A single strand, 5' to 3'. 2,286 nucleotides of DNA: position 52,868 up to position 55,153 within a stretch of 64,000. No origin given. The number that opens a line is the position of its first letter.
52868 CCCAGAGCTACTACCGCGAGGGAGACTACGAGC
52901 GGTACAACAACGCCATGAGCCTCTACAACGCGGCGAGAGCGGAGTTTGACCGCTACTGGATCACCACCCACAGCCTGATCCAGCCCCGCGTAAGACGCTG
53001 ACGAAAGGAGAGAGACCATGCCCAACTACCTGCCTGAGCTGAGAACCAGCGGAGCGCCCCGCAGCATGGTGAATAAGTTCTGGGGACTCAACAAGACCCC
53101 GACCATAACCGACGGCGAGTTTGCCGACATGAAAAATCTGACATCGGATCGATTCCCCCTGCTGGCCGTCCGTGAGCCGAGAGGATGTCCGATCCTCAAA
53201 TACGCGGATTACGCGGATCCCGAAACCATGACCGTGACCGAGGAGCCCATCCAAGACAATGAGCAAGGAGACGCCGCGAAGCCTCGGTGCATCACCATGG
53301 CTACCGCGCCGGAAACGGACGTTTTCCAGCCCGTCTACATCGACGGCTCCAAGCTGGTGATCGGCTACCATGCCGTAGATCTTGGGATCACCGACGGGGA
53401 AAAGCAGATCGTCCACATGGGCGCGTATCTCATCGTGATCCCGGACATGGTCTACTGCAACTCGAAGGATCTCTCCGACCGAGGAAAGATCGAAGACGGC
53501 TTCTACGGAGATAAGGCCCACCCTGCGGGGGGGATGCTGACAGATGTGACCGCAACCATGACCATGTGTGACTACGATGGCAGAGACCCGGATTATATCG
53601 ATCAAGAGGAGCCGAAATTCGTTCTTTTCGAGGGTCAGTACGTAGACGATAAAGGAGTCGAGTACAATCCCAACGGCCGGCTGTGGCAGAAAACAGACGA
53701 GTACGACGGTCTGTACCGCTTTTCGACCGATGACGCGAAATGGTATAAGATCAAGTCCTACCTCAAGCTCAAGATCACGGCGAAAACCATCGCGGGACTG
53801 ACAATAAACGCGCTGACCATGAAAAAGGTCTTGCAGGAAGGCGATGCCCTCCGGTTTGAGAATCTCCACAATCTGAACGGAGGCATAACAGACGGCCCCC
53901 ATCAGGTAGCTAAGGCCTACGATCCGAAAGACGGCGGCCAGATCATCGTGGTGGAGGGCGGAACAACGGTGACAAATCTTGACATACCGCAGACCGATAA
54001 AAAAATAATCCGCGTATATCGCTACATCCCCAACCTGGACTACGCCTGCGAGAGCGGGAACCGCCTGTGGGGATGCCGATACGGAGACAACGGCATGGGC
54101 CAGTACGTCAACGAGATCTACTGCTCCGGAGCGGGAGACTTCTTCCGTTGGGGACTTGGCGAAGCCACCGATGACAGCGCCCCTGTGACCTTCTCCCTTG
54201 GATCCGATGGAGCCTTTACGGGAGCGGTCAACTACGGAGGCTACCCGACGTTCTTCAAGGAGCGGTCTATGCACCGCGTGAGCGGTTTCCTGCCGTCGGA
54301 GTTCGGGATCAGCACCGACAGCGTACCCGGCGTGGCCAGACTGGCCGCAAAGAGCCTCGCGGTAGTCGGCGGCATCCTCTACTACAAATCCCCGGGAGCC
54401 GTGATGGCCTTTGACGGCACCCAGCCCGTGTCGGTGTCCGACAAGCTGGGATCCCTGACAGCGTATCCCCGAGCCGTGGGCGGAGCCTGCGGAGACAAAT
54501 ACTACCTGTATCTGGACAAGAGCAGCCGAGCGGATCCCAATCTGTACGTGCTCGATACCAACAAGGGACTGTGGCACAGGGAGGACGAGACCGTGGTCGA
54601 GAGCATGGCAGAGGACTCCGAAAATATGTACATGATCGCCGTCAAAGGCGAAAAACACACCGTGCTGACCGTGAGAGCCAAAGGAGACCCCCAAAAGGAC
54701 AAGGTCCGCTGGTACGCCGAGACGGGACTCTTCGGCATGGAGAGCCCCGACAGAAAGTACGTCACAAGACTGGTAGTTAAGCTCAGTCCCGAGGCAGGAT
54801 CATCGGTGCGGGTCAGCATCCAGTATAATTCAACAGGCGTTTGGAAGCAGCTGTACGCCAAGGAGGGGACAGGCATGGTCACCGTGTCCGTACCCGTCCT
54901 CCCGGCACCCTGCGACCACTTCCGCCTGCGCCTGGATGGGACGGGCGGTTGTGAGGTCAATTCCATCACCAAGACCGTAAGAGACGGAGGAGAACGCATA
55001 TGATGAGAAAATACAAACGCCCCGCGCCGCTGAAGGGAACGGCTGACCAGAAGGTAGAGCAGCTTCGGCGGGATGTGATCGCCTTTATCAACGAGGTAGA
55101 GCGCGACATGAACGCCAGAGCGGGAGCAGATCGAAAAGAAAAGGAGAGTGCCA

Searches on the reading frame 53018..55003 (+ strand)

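Call 25: search_protein_families(library=phrogs, proteins=[window:53018-55003:+], max_evalue=0.00001)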
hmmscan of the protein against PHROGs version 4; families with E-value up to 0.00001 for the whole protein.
window:53018-55003:+ (661 aa): 1 family
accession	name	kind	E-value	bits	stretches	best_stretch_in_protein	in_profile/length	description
phrog_511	-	head and packaging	5.4e-42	145.1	1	333-658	557-859/862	internal virion protein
